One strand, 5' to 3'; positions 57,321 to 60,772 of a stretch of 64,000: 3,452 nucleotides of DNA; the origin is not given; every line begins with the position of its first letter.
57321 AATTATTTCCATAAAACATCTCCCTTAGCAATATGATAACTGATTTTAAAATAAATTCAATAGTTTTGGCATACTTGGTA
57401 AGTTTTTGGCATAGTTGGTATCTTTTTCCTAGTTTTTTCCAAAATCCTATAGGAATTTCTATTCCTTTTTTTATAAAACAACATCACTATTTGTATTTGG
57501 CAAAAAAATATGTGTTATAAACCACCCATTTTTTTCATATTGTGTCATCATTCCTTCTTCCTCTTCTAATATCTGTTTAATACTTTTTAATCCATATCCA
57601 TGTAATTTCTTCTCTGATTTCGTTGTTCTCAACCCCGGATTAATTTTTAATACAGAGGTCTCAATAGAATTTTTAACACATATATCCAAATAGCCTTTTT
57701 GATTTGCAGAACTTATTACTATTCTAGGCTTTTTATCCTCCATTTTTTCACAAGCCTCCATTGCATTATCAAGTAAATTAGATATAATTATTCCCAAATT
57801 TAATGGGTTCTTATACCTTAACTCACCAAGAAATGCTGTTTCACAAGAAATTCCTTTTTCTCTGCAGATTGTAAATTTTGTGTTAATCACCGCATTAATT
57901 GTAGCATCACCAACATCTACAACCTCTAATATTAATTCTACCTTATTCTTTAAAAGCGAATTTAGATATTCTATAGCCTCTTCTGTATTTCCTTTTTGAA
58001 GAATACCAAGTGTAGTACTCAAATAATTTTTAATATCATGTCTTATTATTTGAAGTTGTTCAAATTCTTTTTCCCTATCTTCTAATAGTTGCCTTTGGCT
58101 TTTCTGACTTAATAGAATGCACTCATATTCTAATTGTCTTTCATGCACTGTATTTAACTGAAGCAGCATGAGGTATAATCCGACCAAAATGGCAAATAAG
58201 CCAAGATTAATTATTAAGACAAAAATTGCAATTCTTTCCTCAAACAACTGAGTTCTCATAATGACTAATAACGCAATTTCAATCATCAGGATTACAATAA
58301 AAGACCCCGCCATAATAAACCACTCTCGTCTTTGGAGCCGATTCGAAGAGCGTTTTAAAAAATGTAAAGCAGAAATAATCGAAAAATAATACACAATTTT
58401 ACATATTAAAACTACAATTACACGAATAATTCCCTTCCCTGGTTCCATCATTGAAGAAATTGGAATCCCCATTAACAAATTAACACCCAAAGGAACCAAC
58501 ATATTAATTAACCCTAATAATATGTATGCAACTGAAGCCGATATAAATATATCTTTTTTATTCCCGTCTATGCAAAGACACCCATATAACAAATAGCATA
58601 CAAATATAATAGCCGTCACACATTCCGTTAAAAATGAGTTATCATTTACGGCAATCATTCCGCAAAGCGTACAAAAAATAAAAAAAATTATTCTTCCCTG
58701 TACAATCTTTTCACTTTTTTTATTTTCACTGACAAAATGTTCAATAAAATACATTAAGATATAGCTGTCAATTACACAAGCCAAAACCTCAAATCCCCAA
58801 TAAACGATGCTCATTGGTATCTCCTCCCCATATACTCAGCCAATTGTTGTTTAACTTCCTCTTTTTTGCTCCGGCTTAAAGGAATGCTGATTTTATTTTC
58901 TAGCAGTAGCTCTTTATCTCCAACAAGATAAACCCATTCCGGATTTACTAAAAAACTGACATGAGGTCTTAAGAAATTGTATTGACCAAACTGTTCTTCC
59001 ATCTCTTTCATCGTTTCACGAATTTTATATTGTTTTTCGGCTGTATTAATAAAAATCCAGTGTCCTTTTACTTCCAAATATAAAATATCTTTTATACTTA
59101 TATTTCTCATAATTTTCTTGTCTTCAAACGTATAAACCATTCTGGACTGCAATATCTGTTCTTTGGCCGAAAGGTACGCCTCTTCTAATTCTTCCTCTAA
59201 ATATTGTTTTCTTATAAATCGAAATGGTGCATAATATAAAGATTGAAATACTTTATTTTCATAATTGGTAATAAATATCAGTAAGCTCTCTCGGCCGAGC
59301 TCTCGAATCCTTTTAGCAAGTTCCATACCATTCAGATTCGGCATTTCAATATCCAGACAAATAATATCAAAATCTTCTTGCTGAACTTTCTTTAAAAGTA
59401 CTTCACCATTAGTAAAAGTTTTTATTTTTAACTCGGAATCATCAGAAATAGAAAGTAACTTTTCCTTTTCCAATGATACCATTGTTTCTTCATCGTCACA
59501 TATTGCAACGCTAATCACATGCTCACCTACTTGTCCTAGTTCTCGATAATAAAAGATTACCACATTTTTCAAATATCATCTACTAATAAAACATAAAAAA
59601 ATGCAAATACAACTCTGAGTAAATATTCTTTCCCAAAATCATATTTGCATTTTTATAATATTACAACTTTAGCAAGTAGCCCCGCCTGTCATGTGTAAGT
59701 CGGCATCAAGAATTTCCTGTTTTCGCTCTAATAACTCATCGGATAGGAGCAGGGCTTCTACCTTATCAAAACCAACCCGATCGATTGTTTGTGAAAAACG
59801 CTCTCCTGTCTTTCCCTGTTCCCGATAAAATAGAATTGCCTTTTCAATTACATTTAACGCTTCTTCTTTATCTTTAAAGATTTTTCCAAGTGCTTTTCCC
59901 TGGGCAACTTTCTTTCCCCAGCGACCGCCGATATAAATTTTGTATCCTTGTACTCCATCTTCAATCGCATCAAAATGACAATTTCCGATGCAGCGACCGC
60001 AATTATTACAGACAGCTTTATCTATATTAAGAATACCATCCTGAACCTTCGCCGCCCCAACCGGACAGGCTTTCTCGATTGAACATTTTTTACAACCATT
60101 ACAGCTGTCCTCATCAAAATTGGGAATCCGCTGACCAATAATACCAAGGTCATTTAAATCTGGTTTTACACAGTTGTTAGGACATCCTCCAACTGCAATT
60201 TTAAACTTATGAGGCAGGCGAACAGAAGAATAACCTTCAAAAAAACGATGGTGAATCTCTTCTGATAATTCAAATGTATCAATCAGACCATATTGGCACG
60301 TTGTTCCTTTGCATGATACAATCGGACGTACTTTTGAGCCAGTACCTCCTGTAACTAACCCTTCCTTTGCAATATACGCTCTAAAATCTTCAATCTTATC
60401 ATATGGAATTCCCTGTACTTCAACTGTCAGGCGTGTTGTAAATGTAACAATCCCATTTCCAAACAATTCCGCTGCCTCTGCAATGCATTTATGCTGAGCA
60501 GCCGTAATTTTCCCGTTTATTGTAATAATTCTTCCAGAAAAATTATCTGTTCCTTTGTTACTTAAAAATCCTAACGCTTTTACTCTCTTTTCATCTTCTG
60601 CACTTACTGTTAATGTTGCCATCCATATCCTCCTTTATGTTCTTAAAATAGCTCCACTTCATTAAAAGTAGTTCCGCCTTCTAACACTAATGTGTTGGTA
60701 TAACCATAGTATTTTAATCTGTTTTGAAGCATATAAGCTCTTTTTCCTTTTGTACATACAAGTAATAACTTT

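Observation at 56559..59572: agr-type quorum-sensing locus in non-canonical order (agrA-agrC-agrB-agrD) with a cysteine-less AgrD candidate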

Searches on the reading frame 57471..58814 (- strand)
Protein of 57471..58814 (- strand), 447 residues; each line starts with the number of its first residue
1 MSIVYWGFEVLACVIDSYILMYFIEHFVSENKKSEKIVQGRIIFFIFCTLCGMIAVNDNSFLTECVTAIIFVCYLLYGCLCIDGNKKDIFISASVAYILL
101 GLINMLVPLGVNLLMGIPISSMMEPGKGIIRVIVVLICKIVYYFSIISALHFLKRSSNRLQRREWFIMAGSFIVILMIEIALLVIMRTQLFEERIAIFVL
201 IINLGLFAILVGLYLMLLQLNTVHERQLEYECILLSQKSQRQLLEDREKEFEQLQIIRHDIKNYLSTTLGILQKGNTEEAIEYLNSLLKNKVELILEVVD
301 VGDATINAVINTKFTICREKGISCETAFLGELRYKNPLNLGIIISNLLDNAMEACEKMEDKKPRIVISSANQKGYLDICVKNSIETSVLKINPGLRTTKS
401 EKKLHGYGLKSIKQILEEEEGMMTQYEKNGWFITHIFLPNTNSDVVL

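Call 3: search_protein_families(library=pfam, proteins=[window:57471-58814:-], max_evalue=0.1)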
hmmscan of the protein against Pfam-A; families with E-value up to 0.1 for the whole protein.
window:57471-58814:- (447 aa): 5 families
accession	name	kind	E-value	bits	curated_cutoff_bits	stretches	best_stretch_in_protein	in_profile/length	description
PF14501.12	HATPase_c_5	-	5.1e-21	74.9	22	1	337-439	3-102/102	GHKL domain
PF02518.31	HATPase_c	-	0.00026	21.8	26.4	1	337-429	3-97/111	Histidine kinase-, DNA gyrase B-, and HSP90-like ATPase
PF14689.11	SPOB_a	-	0.001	19.1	28.1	1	248-290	10-52/62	Sensor_kinase_SpoOB-type, alpha-helical domain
PF19529.4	DUF6057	-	0.07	12.4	29.8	0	35-234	99-284/569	Family of unknown function (DUF6057)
PF04788.19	DUF620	-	0.073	12.9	22.5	0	221-273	104-155/243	Protein of unknown function (DUF620)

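Call 4: search_protein_families(library=ncbifam, proteins=[window:57471-58814:-], max_evalue=0.1)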
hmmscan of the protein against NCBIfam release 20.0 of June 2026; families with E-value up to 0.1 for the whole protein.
window:57471-58814:- (447 aa): 5 families
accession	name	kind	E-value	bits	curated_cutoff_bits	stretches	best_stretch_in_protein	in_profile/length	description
NF008298.1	PRK11086.1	subfamily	3e-07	29.2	520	1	253-434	332-518/529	DcuS/MalK family sensor histidine kinase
NF011627.0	PRK15053.1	equivalog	8.8e-07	27.9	656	1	249-441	337-540/552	sensor histidine kinase DpiB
NF038334.1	malate_HK_MalK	exception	9.1e-05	21.3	800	1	255-429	334-514/533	malate sensor histidine kinase MalK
TIGR02938.1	nifL_nitrog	equivalog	0.015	13.8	242.45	1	337-424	385-477/494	nitrogen fixation negative regulator NifL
NF052574.1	HisKinEspCMyxo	equivalog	0.044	11.9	1200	0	340-429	531-625/785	serine histidine kinase EspC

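Call 48: search_solved_structures(query=window:57471-58814:-, max_evalue=0.01)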
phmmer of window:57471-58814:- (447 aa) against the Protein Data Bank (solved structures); distinct sequences matched with E-value up to 0.01: 1.
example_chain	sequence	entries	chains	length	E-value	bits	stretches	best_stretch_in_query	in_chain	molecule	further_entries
4bxi_A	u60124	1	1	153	0.0049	19.3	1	310-438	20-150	ACCESSORY GENE REGULATOR PROTEIN C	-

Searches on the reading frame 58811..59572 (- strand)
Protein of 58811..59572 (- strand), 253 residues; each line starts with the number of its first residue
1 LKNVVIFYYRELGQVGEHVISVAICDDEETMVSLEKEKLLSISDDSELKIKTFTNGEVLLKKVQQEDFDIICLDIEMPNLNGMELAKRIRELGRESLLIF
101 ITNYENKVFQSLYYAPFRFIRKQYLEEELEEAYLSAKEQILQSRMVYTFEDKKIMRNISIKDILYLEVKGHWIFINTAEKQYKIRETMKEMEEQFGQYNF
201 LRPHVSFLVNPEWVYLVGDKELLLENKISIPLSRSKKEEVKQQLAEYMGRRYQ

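Call 3: search_protein_families(library=pfam, proteins=[window:58811-59572:-], max_evalue=0.1)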
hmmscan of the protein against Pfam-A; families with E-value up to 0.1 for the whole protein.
window:58811-59572:- (253 aa): 2 families
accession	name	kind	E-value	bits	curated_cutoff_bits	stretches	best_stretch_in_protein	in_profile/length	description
PF04397.21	LytTR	-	2.7e-19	69.6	22.6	1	155-244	3-97/98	LytTr DNA-binding domain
PF00072.30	Response_reg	-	1.3e-16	61.2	30.2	1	22-132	1-109/111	Response regulator receiver domain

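Call 4: search_protein_families(library=ncbifam, proteins=[window:58811-59572:-], max_evalue=0.1)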
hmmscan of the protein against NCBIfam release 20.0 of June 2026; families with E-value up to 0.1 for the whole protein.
window:58811-59572:- (253 aa): 78 families (the best 25 are shown)
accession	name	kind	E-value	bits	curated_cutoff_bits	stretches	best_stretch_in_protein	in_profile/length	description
NF010684.1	PRK14084.1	equivalog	4.4e-13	49.5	375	2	27-140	7-119/254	response regulator transcription factor LytR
NF008677.0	PRK11697.1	equivalog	8.7e-12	44.9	246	1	20-244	2-235/238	two-component system response regulator BtsR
NF051850.1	RespRegRprY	equivalog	2.4e-10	40.2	370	1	19-124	4-107/234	response regulator transcription factor RprY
NF001965.0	PRK00742.1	subfamily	2.4e-09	36.9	293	1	20-141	4-124/357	chemotaxis-specific protein-glutamate methyltransferase CheB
NF046022.1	RespRegCpdRBruc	equivalog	4.1e-09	36.5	180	1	25-105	7-83/120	cell cycle two-component system response regulator CpdR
NF052313.1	T9SS_RR_PorX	equivalog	2.5e-08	33.1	300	1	37-106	15-83/513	T9SS response regulator signal transducer PorX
NF006900.1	PRK09390.1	equivalog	3.9e-08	33.1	255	1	21-140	6-123/203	response regulator FixJ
NF007935.0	PRK10651.1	equivalog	1.1e-07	31.2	250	1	22-120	9-107/216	two-component system response regulator NarL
NF045901.1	HisKinLetSLeg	equivalog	2.1e-07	29.3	1650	1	45-105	692-755/906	two-component system sensor histidine kinase LetS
NF008469.0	PRK11361.1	equivalog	3.6e-07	29.2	714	1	21-128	6-111/461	acetoacetate metabolism transcriptional regulator AtoC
NF008296.0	PRK11083.1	equivalog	4e-07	29.7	273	1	22-108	6-87/228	two-component system response regulator CreB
NF033120.0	vanR_FM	exception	4.8e-07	29.7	460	1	20-94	4-74/231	vancomycin resistance response regulator transcription factor, VanR-F/VanR-M family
NF049963.1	RespRegFlgRCampy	domain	6.2e-07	28.6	750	1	23-132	4-108/429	fla regulon two-component system response regulator FlgR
NF008099.0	PRK10841.1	equivalog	7e-07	27.4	920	1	19-102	824-903/949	two-component system sensor histidine kinase RcsC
TIGR02875.1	spore_0_A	equivalog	7.8e-07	28.6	200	1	19-95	2-76/262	sporulation transcription factor Spo0A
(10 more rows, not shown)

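Call 49: search_solved_structures(query=window:58811-59518:-, max_evalue=0.00001)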
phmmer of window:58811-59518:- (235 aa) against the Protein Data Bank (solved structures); distinct sequences matched with E-value up to 0.00001: 15.
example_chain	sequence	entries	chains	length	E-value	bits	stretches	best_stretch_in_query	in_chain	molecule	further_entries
3a0r_B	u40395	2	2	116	2.8e-11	46.6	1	4-114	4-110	Response regulator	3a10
3a0u_A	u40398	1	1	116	3.9e-11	46.2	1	4-114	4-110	Response regulator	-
2qv0_A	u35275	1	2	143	2.3e-08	37.1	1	8-111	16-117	Protein mrkE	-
9xzo_A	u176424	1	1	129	3.1e-08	36.7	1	32-113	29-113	De novo protein M1X0B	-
1zy2_A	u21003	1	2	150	5.6e-07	32.6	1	6-118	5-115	transcriptional regulator NtrC1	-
4le0_A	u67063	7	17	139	6.1e-07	32.5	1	1-124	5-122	Transcriptional regulatory protein DesR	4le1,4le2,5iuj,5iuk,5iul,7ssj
1a04_A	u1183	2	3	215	6.9e-07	32.3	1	7-123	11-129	NITRATE/NITRITE RESPONSE REGULATOR PROTEIN NARL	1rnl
1mvo_A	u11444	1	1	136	8.5e-07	32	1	4-84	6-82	PhoP response regulator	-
1dz3_A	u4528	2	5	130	1.2e-06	31.5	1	2-86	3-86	Stage 0 sporulation protein A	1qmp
4ldz_A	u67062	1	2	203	1.5e-06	31.2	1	1-128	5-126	Transcriptional regulatory protein DesR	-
7ssi_C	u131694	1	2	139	1.5e-06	31.1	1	1-124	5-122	Transcriptional regulatory protein DesR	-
9phz_E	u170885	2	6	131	2e-06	30.8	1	2-86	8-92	Stage 0 sporulation protein A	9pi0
1ny5_A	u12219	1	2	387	8.9e-06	28.7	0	7-118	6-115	transcriptional regulator (NtrC family)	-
3eq2_A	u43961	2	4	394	9.1e-06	28.6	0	5-85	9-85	Probable two-component response regulator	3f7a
3nns_A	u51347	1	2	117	9.1e-06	28.6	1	3-86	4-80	DNA BINDING RESPONSE REGULATOR B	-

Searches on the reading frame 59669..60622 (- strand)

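Call 3: search_protein_families(library=pfam, proteins=[window:59669-60622:-], max_evalue=0.1)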
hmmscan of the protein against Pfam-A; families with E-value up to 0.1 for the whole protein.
window:59669-60622:- (317 aa): 11 families
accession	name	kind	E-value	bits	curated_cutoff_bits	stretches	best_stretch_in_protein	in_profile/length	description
PF01077.27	NIR_SIR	-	8.7e-32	110.2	27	1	95-292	2-150/158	Nitrite and sulphite reductase 4Fe-4S domain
PF03460.22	NIR_SIR_ferr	-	1.8e-11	44.1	24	1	26-85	7-67/69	Nitrite/Sulfite reductase ferredoxin-like half domain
PF12837.12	Fer4_6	-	2.5e-07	30.7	25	2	166-190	1-23/24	4Fe-4S binding domain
PF12838.12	Fer4_7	-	3.4e-05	24.6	27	2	173-219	1-52/52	4Fe-4S dicluster domain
PF13237.11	Fer4_10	-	0.00011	22.5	25.5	1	168-215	3-52/53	4Fe-4S dicluster domain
PF12797.12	Fer4_2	-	0.00011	22.4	24.5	1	169-188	5-22/22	4Fe-4S binding domain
PF13187.11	Fer4_9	-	0.00013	22.4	27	1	205-230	2-27/52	4Fe-4S dicluster domain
PF14697.11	Fer4_21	-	0.00017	22.1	35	1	145-189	12-55/59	4Fe-4S dicluster domain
PF00037.32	Fer4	-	0.01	16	21.1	1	200-221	3-24/24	4Fe-4S binding domain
PF25160.1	LdpA_Fe-S-bd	-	0.015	15.5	27.6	0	183-221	10-44/49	LdpA Fe-S cluster-binding domain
PF13534.11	Fer4_17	-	0.024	15.6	22.2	0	205-220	2-17/61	4Fe-4S dicluster domain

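Call 4: search_protein_families(library=ncbifam, proteins=[window:59669-60622:-], max_evalue=0.1)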
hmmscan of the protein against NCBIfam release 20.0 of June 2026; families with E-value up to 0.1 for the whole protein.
window:59669-60622:- (317 aa): 65 families (the best 25 are shown)
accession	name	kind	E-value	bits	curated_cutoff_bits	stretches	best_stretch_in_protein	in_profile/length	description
TIGR02912.1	sulfite_red_C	equivalog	4.4e-29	101.5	324.1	1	31-304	24-308/314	sulfite reductase subunit C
TIGR02066.1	dsrB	equivalog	2.7e-28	99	341.5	1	24-288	27-307/341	dissimilatory-type sulfite reductase subunit beta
TIGR02064.1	dsrA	equivalog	2.5e-24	85.9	392.85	1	29-287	83-361/402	dissimilatory-type sulfite reductase subunit alpha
TIGR02374.1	nitri_red_nirB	equivalog_domain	4.1e-21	75.1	578.35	2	36-163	568-692/794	nitrite reductase large subunit NirB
NF007126.0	PRK09567.1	equivalog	3.1e-19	68.6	523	2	11-176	358-521/595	NirA family protein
NF007125.0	PRK09566.1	equivalog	1e-17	63.8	594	1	15-167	309-458/513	ferredoxin--nitrite reductase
NF010029.0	PRK13504.1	equivalog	4.6e-11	41.8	457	3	138-166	476-504/575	NADPH-dependent assimilatory sulfite reductase hemoprotein subunit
TIGR02042.1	sir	equivalog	2.5e-10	39.1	731.5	2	206-291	495-577/581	sulfite reductase, ferredoxin dependent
NF011565.0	PRK14989.1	subfamily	3.3e-10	38.7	883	1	34-163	571-697/847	nitrite reductase large subunit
TIGR02435.1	CobG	equivalog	8.8e-10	38.1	234.8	1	31-163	21-383/388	precorrin-3B synthase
TIGR02700.1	flavo_MJ0208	hypoth_equivalog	2.7e-08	33.4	251.35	1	157-225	132-199/234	dihydromethanopterin reductase (acceptor)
TIGR03287.1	methan_mark_16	hypoth_equivalog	4.9e-07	28.6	363.95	1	167-221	297-348/391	methanogenesis marker 16 metalloprotein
NF040770.1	hetero_SS_HdrA2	exception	7.7e-07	27.6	1100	1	169-221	574-624/777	CoB-CoM heterodisulfide reductase HdrA2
NF005505.0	PRK07118.1-4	equivalog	9e-07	28.6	378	1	171-221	215-263/265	Fe-S cluster domain-containing protein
NF041836.1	rnfB_Methano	equivalog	1.2e-06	28.2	445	1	171-221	215-263/265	Rnf electron transport complex subunit RnfB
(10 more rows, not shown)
